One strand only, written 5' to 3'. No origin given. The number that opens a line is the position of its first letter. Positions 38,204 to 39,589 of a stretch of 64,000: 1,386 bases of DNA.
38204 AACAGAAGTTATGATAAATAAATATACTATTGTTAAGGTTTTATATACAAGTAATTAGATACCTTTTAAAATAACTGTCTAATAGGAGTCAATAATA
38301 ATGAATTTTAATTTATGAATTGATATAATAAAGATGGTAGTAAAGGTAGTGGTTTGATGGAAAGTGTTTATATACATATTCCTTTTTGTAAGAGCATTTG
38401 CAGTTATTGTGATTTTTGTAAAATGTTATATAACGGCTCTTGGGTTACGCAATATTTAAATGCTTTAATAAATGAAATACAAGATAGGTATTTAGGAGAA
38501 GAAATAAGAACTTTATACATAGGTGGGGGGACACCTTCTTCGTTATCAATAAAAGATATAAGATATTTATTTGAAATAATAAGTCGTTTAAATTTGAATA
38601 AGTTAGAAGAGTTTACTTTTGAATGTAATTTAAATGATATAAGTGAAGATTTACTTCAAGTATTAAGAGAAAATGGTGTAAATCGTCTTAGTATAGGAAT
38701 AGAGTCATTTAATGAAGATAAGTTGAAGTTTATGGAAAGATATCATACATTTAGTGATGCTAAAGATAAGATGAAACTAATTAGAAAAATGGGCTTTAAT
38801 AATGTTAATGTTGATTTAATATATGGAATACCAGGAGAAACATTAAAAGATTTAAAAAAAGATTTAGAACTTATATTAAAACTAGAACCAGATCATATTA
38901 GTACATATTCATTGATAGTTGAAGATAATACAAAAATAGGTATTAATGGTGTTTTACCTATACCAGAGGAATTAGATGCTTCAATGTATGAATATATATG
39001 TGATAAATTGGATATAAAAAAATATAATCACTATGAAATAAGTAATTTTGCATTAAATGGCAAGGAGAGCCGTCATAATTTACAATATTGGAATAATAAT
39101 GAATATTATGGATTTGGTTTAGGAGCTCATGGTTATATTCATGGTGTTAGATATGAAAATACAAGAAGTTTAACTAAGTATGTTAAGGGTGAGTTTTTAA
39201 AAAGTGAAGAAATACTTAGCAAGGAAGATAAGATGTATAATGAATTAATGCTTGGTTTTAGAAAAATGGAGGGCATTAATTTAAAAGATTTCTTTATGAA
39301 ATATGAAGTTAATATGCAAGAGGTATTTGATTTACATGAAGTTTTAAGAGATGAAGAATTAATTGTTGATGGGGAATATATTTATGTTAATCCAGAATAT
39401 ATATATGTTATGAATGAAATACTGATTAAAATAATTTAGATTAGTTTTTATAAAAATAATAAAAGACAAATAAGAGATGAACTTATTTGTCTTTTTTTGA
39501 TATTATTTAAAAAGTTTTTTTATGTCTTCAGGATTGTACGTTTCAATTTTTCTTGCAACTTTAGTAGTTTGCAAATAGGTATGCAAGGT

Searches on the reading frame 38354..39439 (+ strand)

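Call 77: search_protein_families(library=ncbifam, proteins=[window:38354-39439:+], max_evalue=0.00001)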
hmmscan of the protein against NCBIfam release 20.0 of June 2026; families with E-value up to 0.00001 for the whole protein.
window:38354-39439:+ (361 aa): 28 families (the best 25 are shown)
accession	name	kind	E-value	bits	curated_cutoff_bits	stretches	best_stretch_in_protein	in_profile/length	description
TIGR00539.1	hemN_rel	equivalog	5.9e-96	321.7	205.4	1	4-326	2-333/361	radical SAM family heme chaperone HemW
NF004567.0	PRK05904.1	equivalog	4.8e-59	200.3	355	1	2-313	6-313/353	coproporphyrinogen III oxidase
NF005133.0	PRK06582.1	equivalog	2.5e-56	191.4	597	1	4-361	13-389/390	coproporphyrinogen III oxidase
TIGR04107.1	rSAM_HutW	equivalog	1.9e-53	181.8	400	1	4-279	41-328/419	heme anaerobic degradation radical SAM methyltransferase ChuW/HutW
NF006067.1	PRK08208.1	equivalog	2.2e-51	175.2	380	1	4-307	37-360/427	STM4012 family radical SAM protein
TIGR03994.1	rSAM_HemZ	equivalog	6.3e-49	167.2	321.4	1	4-197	86-286/401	coproporphyrinogen dehydrogenase HemZ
NF006385.0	PRK08629.1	equivalog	1.6e-48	165.6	355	1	5-323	55-374/439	coproporphyrinogen III oxidase family protein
NF006060.0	PRK08207.1-3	equivalog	2.3e-38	132.2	653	1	4-196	151-353/477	coproporphyrinogen III oxidase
TIGR00538.1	hemN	equivalog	4.3e-38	131.3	324.95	1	4-278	51-346/454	oxygen-independent coproporphyrinogen III oxidase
NF006064.0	PRK08207.2-2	equivalog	2.8e-37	128.8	504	1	4-227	146-378/465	coproporphyrinogen III oxidase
NF006061.0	PRK08207.1-4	equivalog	9.7e-36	123.6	702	1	4-187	175-368/501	coproporphyrinogen III oxidase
NF006063.0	PRK08207.2-1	equivalog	1.1e-31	110.1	1074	1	4-198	194-397/518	coproporphyrinogen III oxidase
NF006059.0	PRK08207.1-1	equivalog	1.1e-29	103.6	1012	1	4-191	173-370/496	coproporphyrinogen III oxidase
TIGR04419.1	no_iron_rSAM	equivalog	1.5e-29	103.7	300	1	4-331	9-331/378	HemN-related non-iron pseudo-SAM protein PsgB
NF006065.0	PRK08207.2-4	equivalog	5.4e-29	101.5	922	1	4-189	170-368/484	coproporphyrinogen III oxidase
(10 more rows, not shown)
